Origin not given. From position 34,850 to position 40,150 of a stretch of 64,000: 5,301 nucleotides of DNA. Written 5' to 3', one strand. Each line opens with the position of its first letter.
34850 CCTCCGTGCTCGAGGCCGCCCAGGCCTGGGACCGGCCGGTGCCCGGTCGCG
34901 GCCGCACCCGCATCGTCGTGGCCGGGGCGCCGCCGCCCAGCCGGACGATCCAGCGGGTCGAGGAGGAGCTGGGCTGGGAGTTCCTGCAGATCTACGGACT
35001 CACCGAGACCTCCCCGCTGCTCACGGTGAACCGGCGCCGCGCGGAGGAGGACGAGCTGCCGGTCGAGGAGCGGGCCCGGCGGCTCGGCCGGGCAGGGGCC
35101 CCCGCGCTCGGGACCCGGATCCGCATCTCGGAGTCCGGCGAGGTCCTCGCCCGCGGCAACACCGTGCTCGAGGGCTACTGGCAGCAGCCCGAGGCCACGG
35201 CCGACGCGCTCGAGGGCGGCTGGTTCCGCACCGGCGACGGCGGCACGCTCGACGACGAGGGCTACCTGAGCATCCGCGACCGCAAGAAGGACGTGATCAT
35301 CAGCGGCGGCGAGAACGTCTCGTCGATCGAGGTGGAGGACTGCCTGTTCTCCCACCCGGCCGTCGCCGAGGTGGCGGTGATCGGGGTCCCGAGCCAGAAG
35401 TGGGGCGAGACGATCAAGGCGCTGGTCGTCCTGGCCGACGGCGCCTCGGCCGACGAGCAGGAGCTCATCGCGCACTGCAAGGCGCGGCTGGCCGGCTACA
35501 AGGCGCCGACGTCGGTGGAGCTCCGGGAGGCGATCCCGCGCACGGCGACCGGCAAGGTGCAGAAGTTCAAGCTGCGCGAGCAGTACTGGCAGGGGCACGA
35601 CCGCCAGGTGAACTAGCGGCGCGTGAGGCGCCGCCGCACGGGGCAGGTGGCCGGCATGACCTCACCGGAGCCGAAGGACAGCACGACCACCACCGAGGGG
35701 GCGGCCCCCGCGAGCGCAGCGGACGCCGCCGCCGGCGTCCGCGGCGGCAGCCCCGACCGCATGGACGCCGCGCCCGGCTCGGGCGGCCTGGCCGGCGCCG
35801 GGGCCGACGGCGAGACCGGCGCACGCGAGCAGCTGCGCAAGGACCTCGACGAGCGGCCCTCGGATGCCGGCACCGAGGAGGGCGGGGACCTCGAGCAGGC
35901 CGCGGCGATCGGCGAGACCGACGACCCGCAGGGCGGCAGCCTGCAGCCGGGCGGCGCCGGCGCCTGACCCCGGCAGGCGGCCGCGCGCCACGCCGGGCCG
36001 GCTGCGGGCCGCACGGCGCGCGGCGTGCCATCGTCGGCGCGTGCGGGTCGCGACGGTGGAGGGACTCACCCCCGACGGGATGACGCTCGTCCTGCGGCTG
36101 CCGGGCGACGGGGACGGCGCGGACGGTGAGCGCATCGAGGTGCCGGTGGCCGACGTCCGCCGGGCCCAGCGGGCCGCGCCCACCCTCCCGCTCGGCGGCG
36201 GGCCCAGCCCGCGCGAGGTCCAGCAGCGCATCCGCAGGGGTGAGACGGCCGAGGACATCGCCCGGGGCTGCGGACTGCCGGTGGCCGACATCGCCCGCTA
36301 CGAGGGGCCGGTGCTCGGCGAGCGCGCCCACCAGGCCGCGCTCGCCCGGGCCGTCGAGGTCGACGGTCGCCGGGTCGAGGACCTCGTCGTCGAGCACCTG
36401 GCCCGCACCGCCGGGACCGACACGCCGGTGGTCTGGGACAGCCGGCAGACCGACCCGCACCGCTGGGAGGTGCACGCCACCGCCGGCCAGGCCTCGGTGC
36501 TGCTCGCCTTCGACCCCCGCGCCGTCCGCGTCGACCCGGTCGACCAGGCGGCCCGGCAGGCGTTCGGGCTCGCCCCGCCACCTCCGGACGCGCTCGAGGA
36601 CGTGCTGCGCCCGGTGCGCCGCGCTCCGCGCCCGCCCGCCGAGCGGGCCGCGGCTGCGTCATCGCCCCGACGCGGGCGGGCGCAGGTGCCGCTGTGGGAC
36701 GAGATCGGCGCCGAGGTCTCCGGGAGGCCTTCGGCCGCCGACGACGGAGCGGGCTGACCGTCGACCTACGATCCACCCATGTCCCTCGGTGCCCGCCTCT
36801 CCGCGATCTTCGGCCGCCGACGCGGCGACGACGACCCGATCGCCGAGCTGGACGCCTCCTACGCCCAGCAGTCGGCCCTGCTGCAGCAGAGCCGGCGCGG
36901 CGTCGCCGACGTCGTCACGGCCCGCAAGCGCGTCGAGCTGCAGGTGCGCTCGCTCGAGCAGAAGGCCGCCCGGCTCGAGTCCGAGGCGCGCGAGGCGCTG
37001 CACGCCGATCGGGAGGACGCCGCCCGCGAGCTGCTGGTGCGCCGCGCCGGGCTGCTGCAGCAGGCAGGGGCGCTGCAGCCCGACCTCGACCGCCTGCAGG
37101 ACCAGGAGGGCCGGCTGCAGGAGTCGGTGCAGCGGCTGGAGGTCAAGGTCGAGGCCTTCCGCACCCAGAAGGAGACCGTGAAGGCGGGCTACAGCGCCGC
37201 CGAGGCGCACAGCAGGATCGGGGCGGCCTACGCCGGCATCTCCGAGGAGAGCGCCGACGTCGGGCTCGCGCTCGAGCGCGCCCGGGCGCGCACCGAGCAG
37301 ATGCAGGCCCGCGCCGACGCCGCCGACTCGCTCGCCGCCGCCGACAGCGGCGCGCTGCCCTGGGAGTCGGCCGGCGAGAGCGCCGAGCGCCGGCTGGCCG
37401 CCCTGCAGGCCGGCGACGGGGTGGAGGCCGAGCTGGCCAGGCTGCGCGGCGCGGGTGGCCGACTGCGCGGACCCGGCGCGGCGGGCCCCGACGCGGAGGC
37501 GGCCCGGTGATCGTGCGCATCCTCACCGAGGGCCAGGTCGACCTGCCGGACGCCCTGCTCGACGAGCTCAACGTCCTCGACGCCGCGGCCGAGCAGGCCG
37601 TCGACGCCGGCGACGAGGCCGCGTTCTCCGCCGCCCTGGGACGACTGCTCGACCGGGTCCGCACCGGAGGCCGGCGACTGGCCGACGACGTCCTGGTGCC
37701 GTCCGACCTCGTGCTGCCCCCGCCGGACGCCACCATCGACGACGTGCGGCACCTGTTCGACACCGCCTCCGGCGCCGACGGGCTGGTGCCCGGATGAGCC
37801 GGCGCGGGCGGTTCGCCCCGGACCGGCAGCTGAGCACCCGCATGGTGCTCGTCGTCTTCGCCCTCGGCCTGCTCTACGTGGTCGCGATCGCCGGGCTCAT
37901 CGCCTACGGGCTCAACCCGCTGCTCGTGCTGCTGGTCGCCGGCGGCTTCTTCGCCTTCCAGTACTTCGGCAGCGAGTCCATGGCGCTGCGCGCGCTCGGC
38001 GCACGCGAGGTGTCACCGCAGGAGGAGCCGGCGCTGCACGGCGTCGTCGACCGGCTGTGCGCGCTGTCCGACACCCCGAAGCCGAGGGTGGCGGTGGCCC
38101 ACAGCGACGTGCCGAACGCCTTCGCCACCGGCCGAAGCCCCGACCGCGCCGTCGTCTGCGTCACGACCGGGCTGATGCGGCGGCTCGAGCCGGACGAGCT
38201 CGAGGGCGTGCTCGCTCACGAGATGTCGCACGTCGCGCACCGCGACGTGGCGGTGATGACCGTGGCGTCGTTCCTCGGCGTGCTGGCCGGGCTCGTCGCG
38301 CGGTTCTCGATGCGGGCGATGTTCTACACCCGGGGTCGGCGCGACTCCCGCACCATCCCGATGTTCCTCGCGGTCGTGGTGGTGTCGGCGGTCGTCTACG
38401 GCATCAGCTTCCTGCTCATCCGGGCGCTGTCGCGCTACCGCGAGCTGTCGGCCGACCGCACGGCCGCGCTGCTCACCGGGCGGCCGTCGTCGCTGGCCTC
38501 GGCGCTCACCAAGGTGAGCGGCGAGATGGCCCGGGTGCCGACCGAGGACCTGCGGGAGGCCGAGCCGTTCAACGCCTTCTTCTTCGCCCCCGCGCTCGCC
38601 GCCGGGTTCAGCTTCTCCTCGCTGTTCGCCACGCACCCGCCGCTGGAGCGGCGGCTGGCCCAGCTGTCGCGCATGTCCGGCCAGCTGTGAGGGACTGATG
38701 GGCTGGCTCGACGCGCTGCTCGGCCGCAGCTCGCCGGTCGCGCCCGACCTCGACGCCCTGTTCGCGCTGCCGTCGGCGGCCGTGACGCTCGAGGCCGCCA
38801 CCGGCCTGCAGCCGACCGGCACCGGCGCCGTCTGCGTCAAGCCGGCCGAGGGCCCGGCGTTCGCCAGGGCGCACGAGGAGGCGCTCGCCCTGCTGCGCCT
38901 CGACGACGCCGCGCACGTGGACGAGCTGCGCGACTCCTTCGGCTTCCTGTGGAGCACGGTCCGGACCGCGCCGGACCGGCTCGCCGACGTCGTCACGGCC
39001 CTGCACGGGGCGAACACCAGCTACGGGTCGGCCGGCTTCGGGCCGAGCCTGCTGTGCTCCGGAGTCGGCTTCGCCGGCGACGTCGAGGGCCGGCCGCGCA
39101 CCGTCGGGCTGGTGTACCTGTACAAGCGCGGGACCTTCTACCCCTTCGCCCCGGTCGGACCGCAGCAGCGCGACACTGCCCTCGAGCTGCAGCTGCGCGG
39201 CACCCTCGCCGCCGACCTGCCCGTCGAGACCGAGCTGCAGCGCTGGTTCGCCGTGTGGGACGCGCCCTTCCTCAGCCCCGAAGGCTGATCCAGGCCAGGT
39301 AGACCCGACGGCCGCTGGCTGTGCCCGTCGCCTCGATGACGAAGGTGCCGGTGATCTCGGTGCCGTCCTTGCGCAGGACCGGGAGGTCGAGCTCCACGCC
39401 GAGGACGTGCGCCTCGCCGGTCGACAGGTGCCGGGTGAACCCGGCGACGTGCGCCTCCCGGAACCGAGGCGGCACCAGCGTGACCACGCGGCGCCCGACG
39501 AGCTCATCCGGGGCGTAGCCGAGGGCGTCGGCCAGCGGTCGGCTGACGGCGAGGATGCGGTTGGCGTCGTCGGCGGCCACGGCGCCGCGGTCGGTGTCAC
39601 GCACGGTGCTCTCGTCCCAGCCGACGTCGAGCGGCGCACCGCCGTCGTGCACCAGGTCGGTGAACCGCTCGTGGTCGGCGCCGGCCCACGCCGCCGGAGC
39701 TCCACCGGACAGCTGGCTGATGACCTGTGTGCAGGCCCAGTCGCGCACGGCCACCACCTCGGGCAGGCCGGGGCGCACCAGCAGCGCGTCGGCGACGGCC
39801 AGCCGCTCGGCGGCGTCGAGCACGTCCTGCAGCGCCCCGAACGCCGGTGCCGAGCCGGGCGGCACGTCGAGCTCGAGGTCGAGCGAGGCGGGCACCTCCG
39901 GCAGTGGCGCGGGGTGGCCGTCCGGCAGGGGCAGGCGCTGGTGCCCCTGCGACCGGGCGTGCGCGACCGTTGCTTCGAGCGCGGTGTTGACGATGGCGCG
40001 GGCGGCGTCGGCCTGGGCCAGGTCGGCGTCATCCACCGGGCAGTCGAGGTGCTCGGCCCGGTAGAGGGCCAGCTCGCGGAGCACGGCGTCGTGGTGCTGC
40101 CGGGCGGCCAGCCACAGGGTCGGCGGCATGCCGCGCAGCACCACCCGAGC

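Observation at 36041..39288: sepH-pspA-pspAA-htpX-pspAB: a tightly coupled envelope-stress block next to a division factor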

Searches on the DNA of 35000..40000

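Call 57: search_rna_families(source=window, start=35000, end=40000, threshold=gathering)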
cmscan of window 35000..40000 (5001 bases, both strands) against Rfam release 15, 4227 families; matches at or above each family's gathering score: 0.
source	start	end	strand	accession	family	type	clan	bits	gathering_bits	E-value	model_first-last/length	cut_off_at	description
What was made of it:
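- Tried and rejected: Rfam at gathering thresholds on 35000-40000 gave no RNA family (call 57).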

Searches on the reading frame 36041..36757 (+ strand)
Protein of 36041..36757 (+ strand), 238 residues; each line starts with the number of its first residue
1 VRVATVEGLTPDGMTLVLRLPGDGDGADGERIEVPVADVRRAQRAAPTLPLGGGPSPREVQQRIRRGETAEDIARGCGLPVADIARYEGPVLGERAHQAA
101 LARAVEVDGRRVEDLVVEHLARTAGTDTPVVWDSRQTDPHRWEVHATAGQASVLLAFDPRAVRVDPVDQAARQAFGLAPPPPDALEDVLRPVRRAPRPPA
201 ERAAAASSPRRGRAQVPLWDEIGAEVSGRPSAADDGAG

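Call 6: search_protein_families(library=pfam, proteins=[window:36041-36757:+], max_evalue=0.1)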
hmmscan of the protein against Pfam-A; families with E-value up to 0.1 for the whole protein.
window:36041-36757:+ (238 aa): 2 families
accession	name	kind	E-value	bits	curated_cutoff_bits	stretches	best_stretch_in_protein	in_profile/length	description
PF11268.13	DUF3071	-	4.1e-25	89.3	26.9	1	1-147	1-154/168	Protein of unknown function (DUF3071)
PF02633.19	Creatininase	-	0.0096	15.8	31.3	1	97-178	112-194/238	Creatinine amidohydrolase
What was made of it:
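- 36041..36757 (+): Compact SepH-like (DUF3071) gene, 238 aa. A neighbour, not part of the conserved unit. Pfam DUF3071 E 4e-25 (call 6).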

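Call 7: search_protein_families(library=ncbifam, proteins=[window:36041-36757:+], max_evalue=0.1)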
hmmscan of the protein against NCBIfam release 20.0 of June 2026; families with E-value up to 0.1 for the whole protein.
window:36041-36757:+ (238 aa): 1 family
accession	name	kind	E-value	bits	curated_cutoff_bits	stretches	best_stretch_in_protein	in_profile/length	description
NF040712.1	SepH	equivalog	7.8e-21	75.3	40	1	54-147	55-154/351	septation protein SepH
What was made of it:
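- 36041..36757 (+): NCBIfam SepH 75.3 bits against a cut-off of 40 (call 7).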

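Call 37: find_homologous_proteins(query=window:36041-36754:+, max_evalue=0.00001)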
Query window:36041-36754:+ (238 aa): 58 proteins with E <= 0.00001 among 8000 candidates.
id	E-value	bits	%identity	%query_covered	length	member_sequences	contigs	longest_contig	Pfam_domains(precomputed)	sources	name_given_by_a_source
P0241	3.6e-145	500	100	100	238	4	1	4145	PF11268.14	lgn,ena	-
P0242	1.9e-102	360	78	96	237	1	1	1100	PF11268.14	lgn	-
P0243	6.3e-101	355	76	96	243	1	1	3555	PF11268.14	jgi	jgi:hypothetical protein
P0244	3.8e-96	340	75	97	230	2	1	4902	PF11268.14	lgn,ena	-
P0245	4.5e-94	333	72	96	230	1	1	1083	PF11268.14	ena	-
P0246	7.2e-94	332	75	95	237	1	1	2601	PF11268.14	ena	-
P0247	1.0e-93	332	74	96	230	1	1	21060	PF11268.14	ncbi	ncbi:MAG: septation protein SepH [Actinomycetes bacterium]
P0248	6.0e-92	326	72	94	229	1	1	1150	PF11268.14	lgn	-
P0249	2.2e-91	324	72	96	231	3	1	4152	PF11268.14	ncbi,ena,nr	ncbi:MAG TPA: septation protein SepH [Mycobacteriales bacterium]|nr:septation protein SepH [Mycobact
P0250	1.2e-90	322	72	96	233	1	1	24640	PF11268.14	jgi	jgi:hypothetical protein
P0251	2.6e-90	320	71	96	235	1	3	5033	PF11268.14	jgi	jgi:hypothetical protein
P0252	3.1e-90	320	74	92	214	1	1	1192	PF11268.14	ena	-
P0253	4.5e-89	316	70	96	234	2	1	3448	PF11268.14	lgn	-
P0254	8.1e-88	312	67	96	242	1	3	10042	PF11268.14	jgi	jgi:hypothetical protein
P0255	4.2e-87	310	68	96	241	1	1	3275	PF11268.14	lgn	-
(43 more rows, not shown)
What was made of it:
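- Closest known: SepH. Different: It belongs to a clade of 225-250-aa proteins (call 37).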

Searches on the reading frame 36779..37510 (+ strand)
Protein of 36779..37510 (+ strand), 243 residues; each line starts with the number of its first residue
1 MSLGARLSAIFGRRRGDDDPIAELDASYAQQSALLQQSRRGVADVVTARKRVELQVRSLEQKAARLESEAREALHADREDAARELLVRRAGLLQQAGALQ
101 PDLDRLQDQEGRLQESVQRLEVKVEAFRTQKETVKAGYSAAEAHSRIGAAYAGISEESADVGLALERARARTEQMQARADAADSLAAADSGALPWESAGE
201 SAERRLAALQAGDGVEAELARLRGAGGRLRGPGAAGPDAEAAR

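Call 6: search_protein_families(library=pfam, proteins=[window:36779-37510:+], max_evalue=0.1)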
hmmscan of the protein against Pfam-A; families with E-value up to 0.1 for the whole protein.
window:36779-37510:+ (243 aa): 7 families
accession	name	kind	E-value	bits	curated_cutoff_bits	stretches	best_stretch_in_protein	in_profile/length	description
PF04012.17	PspA_IM30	-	1.3e-23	84.2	33.9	1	35-224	39-216/220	PspA/IM30 family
PF07889.17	DUF1664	-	0.011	16.2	34.6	0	21-69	68-116/124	Protein of unknown function (DUF1664)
PF16526.10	CLZ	-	0.021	15.7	26.7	0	92-138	8-54/71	C-terminal leucine zipper domain of cyclic nucleotide-gated channels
PF11559.13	ADIP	-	0.036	14.6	34.3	1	34-131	43-131/151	Afadin- and alpha -actinin-Binding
PF06419.17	COG6_N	-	0.074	13.6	27.4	0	78-136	17-75/114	Conserved oligomeric complex COG6, N-terminal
PF14423.12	Imm5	-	0.078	13.5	25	0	111-205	77-173/186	Immunity protein Imm5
PF10805.13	DUF2730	-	0.088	13.3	24.9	0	99-166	31-98/102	Protein of unknown function (DUF2730)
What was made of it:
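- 36779..37510 (+): pspA (PspA/IM30 family), 243 aa. Pfam PspA_IM30 84.2 bits against a cut-off of 33.9 (call 6).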

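Call 7: search_protein_families(library=ncbifam, proteins=[window:36779-37510:+], max_evalue=0.1)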
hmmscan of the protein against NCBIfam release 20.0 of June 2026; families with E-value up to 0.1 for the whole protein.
window:36779-37510:+ (243 aa): 7 families
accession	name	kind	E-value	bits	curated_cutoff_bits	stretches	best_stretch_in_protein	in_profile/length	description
TIGR02977.1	phageshock_pspA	equivalog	4e-11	43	242.95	1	39-223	44-214/219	phage shock protein PspA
NF045984.1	StressProtLiaH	equivalog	6.2e-06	26.1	380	1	54-206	58-208/225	stress responsive protein LiaH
TIGR02168.1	SMC_prok_B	equivalog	9.8e-05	20.3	567.35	1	21-207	786-977/1181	chromosome segregation protein SMC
TIGR02169.1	SMC_prok_A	equivalog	0.00017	19.4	729.4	1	21-176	782-935/1165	chromosome segregation protein SMC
NF007974.0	PRK10698.1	equivalog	0.00028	20.6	336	1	39-223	44-214/222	phage shock protein PspA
TIGR02894.1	DNA_bind_RsfA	subfamily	0.028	14.6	126.45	1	93-140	96-143/161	RsfA family transcriptional regulator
NF045487.1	ASRP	equivalog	0.044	12.4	300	1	48-159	325-436/593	archaea-specific SMC-related protein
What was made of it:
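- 36779..37510 (+): It scores below the E. coli-type PspA and LiaH equivalog cut-offs (call 7).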

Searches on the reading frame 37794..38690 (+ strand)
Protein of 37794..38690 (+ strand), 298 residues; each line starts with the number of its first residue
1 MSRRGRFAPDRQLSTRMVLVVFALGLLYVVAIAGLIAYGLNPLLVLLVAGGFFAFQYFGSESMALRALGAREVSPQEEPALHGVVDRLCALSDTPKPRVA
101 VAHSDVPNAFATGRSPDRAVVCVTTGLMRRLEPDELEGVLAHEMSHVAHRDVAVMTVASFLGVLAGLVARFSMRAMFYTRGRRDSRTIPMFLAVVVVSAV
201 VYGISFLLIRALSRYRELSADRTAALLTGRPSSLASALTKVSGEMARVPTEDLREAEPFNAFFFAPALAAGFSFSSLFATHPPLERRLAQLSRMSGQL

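Call 6: search_protein_families(library=pfam, proteins=[window:37794-38690:+], max_evalue=0.1)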
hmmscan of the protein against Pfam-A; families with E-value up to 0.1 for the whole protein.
window:37794-38690:+ (298 aa): 5 families
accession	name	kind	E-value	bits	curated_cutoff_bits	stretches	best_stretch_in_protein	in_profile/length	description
PF01435.24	Peptidase_M48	-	1.9e-35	122.8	20.3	1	75-294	1-185/186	Peptidase family M48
PF05569.17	Peptidase_M56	-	0.00076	19.2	31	1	119-164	176-221/296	BlaR1 peptidase M56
PF19094.5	EMC6_arch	-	0.018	15.9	26.7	1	150-200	3-50/87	EMC6-arch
PF04138.20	GtrA_DPMS_TM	-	0.027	15.1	26.1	1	156-217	29-90/117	GtrA/DPMS, transmembrane domain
PF18761.7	Heliorhodopsin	-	0.043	13.6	26.7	1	155-217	149-208/242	Heliorhodopsin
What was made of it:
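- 37794..38690 (+): htpX, an M48 zinc metalloprotease, 298 aa, with four strong hydrophobic segments. Pfam Peptidase_M48 E 1.9e-35 (call 6).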

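Call 7: search_protein_families(library=ncbifam, proteins=[window:37794-38690:+], max_evalue=0.1)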
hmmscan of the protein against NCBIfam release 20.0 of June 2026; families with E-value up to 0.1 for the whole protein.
window:37794-38690:+ (298 aa): 11 families
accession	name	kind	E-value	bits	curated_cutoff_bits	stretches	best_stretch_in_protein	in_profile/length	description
NF002669.0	PRK02391.1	equivalog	8.6e-130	432.2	341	1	5-297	3-294/298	zinc metalloprotease HtpX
NF002839.0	PRK03072.1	equivalog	1e-58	198.7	412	1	19-297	16-287/291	zinc metalloprotease HtpX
NF002363.0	PRK01345.1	equivalog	1.3e-57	195.4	422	1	21-297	10-281/318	zinc metalloprotease HtpX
NF002826.0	PRK03001.1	equivalog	2.9e-57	194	369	1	20-295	10-279/285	zinc metalloprotease HtpX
NF003425.0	PRK04897.1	equivalog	8.5e-54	182.8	355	1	14-294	12-298/298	zinc metalloprotease HtpX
NF003965.0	PRK05457.1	equivalog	8.5e-38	130.3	245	1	19-293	15-283/285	protease HtpX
NF002775.0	PRK02870.1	equivalog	2.6e-34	119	285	1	26-292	65-334/338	zinc metalloprotease HtpX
NF002322.0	PRK01265.1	equivalog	5.3e-21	75.4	275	1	17-247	15-253/325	zinc metalloprotease HtpX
NF052399.1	M48_lipo_LoiP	exception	1.6e-05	24.5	365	1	108-149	98-135/247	metalloprotease LoiP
NF052400.1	M48_BAM_BepA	equivalog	0.019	13.7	570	1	121-154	111-145/483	beta-barrel assembly-enhancing protease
NF038020.1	HeR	equivalog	0.025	14.1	100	1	157-217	151-210/244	heliorhodopsin HeR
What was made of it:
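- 37794..38690 (+): NCBIfam NF002669 432 bits against a cut-off of 341 (call 7).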

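Call 53: search_solved_structures(query=window:37794-38687:+, max_evalue=0.001)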
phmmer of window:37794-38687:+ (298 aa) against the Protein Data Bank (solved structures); distinct sequences matched with E-value up to 0.001: 1.
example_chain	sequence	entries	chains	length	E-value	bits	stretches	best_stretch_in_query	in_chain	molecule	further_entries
3cqb_A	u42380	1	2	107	2.7e-14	56.6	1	60-157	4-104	Probable protease htpX homolog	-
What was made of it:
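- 37794..38690 (+): PDB 3cqb, an HtpX homologue fragment, matches at E 2.7e-14 (call 53).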
